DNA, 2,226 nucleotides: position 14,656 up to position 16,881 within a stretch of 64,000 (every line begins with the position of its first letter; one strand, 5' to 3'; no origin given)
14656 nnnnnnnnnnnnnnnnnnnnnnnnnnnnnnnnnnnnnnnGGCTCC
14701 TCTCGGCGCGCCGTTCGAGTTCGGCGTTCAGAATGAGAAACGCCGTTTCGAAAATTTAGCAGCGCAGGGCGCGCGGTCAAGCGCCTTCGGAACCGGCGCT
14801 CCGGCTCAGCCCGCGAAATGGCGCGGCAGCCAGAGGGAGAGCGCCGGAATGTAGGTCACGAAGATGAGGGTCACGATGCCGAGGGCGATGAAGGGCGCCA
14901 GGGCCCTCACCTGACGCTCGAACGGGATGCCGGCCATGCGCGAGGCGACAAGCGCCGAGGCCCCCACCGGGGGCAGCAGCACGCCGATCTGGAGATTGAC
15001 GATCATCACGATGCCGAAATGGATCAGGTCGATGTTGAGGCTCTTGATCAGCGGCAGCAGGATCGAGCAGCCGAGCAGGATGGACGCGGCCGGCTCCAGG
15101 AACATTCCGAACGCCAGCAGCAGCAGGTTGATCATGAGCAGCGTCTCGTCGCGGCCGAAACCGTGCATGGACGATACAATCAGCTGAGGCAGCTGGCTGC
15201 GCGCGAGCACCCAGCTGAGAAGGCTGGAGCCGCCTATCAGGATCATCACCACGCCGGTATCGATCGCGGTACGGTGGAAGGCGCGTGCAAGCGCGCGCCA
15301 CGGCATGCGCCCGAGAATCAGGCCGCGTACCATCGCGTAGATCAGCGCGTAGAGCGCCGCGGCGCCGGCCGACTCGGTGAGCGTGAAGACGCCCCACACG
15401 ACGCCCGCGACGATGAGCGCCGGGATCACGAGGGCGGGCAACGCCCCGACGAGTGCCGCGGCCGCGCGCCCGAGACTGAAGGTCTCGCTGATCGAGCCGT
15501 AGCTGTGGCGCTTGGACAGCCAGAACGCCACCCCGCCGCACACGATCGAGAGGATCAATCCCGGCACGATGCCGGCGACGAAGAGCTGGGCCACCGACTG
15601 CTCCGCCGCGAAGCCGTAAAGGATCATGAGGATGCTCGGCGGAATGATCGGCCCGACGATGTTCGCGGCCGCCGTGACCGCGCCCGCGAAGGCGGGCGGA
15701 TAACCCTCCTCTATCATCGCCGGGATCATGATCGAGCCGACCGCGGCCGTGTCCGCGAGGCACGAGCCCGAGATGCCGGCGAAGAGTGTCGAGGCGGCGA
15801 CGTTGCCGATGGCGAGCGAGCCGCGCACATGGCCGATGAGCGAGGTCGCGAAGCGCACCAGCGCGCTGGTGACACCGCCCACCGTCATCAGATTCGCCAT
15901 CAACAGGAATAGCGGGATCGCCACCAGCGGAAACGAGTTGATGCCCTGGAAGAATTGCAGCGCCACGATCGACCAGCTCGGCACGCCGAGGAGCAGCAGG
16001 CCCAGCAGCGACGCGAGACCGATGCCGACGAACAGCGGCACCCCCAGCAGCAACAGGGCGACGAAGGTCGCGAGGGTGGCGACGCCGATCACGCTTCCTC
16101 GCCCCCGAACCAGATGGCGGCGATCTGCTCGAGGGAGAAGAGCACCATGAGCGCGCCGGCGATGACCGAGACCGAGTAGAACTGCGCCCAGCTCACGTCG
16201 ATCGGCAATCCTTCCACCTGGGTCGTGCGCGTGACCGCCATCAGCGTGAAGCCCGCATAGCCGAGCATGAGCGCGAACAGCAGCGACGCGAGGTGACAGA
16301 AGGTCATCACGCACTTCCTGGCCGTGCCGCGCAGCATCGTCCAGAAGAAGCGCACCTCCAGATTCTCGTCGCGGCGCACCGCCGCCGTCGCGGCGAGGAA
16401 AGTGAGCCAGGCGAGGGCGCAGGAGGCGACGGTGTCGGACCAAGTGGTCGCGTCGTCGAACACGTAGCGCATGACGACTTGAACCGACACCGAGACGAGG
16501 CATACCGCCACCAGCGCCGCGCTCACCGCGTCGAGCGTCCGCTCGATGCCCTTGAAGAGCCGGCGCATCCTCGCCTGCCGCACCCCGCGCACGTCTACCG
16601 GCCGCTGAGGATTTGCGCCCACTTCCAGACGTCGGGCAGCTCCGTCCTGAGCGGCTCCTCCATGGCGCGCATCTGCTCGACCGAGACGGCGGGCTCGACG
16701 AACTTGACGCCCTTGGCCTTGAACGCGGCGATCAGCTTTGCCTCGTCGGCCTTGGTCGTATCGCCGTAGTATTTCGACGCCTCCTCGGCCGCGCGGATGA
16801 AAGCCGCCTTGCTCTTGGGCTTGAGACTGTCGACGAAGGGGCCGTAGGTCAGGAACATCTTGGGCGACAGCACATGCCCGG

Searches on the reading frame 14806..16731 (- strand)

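Call 25: search_protein_families(library=pfam, proteins=[window:14806-16731:-], max_evalue=0.00001)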
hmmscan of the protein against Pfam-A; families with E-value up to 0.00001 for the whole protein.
window:14806-16731:- (641 aa): 1 family
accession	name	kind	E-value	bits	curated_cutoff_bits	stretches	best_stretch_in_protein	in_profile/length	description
PF06808.19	DctM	-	9.8e-96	321.5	23.8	1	220-631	1-413/413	Tripartite ATP-independent periplasmic transporter, DctM component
